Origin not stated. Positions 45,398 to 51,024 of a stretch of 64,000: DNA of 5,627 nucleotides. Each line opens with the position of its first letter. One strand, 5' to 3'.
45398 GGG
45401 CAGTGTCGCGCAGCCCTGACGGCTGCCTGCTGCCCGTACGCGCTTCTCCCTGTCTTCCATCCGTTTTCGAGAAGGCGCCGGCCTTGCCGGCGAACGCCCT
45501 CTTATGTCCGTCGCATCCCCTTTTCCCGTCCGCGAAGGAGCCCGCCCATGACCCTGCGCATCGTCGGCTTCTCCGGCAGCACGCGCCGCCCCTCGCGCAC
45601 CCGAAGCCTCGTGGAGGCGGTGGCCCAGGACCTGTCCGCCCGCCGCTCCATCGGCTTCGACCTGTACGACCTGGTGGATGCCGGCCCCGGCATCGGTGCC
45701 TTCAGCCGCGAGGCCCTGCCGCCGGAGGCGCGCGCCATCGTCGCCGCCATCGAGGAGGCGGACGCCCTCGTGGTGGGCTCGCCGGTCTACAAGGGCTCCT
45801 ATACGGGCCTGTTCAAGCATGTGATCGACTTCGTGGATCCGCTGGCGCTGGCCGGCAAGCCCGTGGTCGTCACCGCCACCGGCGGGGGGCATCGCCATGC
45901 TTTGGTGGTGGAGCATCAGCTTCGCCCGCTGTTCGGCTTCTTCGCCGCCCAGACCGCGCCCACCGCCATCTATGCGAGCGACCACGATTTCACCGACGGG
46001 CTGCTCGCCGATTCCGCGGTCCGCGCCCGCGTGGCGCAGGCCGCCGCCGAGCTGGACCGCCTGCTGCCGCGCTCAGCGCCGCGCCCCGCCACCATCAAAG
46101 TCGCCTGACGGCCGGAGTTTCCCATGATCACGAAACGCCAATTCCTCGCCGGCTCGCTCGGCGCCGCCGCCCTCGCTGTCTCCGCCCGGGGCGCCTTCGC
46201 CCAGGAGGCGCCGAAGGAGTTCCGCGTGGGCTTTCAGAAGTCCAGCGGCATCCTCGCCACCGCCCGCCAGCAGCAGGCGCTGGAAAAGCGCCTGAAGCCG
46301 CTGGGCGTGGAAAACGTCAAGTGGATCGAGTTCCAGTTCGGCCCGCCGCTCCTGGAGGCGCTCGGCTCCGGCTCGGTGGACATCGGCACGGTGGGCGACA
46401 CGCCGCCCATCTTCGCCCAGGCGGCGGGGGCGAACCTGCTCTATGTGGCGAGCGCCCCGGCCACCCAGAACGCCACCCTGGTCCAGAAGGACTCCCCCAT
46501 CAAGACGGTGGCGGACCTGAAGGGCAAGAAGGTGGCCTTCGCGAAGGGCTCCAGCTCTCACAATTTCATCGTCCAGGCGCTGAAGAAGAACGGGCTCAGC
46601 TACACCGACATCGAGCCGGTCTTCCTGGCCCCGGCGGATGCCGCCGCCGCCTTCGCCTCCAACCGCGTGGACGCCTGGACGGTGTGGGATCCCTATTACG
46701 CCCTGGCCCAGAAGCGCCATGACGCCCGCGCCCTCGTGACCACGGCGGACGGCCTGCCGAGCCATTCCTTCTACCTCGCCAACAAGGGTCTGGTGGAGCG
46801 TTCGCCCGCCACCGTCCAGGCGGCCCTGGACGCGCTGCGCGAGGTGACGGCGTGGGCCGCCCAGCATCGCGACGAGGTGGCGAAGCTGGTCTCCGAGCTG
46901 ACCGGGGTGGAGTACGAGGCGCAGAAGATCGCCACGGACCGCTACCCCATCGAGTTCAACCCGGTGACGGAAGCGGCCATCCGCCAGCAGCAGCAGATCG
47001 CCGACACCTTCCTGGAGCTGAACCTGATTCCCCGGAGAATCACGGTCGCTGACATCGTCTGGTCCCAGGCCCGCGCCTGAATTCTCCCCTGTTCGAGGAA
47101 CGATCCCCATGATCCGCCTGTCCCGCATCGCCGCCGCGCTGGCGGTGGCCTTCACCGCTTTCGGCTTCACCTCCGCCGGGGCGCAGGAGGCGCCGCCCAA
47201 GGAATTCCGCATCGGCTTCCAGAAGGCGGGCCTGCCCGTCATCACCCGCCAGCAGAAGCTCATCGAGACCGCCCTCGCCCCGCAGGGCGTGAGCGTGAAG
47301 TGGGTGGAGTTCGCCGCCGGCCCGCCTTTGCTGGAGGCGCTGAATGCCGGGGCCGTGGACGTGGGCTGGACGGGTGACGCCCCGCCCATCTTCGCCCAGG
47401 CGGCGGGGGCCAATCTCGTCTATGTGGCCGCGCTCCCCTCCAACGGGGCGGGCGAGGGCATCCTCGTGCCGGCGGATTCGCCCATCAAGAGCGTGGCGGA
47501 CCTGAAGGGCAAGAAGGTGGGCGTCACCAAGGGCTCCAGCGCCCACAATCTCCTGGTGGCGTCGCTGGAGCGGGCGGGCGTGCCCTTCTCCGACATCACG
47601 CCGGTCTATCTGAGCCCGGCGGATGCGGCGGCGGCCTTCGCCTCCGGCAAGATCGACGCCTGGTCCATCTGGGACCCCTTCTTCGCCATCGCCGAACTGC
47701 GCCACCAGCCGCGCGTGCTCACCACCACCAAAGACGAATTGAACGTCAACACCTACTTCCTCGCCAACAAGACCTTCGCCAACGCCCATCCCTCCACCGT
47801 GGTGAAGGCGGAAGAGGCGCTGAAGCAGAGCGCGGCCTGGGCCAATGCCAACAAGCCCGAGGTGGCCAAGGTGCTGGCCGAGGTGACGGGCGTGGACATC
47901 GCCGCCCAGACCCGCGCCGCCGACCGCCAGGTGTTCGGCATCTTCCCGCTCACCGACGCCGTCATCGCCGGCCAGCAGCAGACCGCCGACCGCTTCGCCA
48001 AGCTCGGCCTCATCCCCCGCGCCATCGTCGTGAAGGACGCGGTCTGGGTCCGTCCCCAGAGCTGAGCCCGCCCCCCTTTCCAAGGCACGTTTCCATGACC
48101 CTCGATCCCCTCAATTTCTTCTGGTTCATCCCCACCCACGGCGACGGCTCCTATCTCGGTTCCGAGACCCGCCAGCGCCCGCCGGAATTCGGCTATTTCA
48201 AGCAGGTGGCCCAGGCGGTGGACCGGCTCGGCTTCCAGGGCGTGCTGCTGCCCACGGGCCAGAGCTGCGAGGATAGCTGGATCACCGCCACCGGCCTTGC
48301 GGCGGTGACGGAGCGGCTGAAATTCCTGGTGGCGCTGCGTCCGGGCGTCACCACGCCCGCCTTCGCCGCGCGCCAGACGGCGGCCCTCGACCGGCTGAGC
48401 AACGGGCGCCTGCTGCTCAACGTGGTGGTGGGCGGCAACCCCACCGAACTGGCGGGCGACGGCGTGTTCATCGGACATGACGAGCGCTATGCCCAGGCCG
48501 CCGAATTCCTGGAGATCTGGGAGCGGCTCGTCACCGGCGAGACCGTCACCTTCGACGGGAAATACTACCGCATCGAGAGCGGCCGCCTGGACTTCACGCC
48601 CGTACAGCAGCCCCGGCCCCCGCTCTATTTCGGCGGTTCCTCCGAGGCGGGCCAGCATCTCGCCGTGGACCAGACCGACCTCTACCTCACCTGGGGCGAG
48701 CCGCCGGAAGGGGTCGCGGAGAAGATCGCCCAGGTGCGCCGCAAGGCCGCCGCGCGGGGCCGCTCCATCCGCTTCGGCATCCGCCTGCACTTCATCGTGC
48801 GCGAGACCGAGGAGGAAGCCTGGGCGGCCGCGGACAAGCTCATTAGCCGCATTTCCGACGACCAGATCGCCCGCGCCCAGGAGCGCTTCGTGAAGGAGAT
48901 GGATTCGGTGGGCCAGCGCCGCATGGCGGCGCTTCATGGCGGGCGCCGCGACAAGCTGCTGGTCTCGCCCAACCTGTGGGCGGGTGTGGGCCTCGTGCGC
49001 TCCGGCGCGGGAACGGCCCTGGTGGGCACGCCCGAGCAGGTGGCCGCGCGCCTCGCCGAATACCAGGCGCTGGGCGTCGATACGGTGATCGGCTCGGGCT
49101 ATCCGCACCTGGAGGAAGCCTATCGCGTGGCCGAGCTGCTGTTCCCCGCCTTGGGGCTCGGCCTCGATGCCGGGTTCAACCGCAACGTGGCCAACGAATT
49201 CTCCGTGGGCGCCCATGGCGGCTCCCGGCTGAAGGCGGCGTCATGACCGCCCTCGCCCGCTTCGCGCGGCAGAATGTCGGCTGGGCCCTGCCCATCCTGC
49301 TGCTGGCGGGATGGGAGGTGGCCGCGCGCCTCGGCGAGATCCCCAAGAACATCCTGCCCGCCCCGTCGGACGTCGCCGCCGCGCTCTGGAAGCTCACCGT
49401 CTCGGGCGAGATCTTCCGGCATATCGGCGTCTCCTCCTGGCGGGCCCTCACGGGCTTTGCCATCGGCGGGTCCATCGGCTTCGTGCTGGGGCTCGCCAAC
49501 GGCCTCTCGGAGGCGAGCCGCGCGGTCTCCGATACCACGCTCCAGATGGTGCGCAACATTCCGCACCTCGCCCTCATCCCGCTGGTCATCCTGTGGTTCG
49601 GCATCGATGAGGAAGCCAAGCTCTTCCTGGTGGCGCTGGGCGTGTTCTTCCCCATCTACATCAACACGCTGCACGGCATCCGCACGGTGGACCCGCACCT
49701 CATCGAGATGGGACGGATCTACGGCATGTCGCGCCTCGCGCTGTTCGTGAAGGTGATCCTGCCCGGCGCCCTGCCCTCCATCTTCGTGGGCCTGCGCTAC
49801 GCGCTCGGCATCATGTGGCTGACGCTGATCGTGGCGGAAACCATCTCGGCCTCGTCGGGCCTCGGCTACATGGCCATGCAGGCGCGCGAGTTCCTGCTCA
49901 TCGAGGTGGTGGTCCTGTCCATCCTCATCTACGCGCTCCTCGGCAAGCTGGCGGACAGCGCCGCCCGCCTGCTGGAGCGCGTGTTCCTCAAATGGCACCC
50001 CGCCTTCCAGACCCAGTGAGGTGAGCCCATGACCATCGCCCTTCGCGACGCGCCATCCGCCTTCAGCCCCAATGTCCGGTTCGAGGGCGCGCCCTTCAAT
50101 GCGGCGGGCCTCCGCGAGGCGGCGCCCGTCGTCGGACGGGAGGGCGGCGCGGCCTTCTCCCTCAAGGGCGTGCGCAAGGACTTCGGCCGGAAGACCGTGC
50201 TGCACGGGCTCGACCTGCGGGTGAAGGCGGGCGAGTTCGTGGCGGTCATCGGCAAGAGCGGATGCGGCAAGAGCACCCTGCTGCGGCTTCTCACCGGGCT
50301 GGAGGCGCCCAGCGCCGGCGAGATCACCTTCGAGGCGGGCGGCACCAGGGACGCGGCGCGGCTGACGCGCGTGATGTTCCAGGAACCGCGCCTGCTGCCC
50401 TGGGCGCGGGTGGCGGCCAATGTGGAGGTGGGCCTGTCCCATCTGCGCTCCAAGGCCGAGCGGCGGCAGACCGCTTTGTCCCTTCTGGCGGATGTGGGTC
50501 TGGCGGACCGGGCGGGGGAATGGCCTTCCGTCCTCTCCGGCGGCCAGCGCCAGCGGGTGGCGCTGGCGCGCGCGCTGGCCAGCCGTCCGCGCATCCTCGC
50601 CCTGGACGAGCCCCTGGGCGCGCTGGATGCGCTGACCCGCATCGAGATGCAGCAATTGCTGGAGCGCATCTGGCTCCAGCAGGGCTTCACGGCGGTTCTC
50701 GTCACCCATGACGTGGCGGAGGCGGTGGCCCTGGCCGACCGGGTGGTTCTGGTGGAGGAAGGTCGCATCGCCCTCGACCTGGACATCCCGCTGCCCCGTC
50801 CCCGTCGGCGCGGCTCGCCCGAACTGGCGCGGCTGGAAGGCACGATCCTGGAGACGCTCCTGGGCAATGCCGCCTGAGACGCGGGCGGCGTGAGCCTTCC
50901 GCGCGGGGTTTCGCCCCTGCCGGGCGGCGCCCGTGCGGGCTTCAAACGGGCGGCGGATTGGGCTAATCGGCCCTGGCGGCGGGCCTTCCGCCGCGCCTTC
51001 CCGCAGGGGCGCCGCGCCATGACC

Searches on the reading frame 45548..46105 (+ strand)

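Call 6: search_protein_families(library=pfam, proteins=[window:45548-46105:+])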
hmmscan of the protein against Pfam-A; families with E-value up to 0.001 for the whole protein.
seq(186 aa): 2 families
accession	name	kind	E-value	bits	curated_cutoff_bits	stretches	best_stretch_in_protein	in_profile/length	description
PF03358.20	FMN_red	-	6.1e-34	117.2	24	1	4-147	2-150/152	NADPH-dependent FMN reductase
PF02525.22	Flavodoxin_2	-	9.4e-08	32.4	27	1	11-132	9-162/198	Flavodoxin-like fold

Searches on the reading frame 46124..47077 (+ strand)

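Call 61: search_protein_families(library=pfam, proteins=[window:46124-47077:+])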
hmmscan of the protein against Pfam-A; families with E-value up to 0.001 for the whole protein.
window:46124-47077:+ (318 aa): 5 families
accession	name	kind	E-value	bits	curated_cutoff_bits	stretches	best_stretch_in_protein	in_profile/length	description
PF09084.16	NMT1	-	2.2e-19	70.6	20.5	1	78-251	36-215/216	NMT1/THI5 like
PF12974.12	Phosphonate-bd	-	3.3e-15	56.6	27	1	76-240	42-218/242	ABC transporter, phosphonate, periplasmic substrate-binding protein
PF13379.11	NMT1_2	-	4.3e-13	50.1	24.7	1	47-256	24-251/252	NMT1-like family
PF04069.17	OpuAC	-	2.1e-11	44.4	21.2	1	52-244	19-228/257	Substrate binding domain of ABC-type glycine betaine transport system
PF16868.10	NMT1_3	-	8.4e-07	29.3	27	1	101-186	78-165/289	NMT1-like family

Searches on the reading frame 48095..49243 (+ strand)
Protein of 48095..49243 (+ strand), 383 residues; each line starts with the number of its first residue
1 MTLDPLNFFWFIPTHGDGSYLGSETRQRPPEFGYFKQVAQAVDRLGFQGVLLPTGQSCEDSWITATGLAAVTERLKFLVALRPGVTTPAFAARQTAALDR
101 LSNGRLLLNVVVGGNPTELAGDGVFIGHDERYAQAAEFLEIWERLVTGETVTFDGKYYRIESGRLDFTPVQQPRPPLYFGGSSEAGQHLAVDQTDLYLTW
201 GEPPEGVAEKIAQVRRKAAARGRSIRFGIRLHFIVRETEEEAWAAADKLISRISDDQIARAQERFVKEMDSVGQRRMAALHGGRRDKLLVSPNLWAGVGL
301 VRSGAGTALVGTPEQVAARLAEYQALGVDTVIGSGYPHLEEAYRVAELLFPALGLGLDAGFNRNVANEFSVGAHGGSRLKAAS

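Call 61: search_protein_families(library=pfam, proteins=[window:48095-49243:+])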
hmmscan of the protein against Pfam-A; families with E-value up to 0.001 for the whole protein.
window:48095-49243:+ (383 aa): 1 family
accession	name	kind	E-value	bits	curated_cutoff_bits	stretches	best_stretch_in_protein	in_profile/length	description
PF00296.26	Bac_luciferase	-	1.6e-75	254.8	27.9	1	7-330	2-314/314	Luciferase-like monooxygenase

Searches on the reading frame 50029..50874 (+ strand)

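Call 61: search_protein_families(library=pfam, proteins=[window:50029-50874:+])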
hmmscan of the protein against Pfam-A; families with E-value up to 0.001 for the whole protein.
window:50029-50874:+ (282 aa): 4 families
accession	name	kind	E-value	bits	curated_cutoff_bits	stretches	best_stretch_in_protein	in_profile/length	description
PF00005.33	ABC_tran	-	4.9e-31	108.6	25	1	58-196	1-136/137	ABC transporter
PF20703.3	nSTAND1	-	2.9e-06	27.6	27.1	1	43-130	8-86/379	Novel STAND NTPase 1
PF13191.12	AAA_16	-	0.00055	20.9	32.6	1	62-213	17-158/167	AAA ATPase domain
PF13401.12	AAA_22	-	0.00059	20.6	27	0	69-119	6-33/130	AAA domain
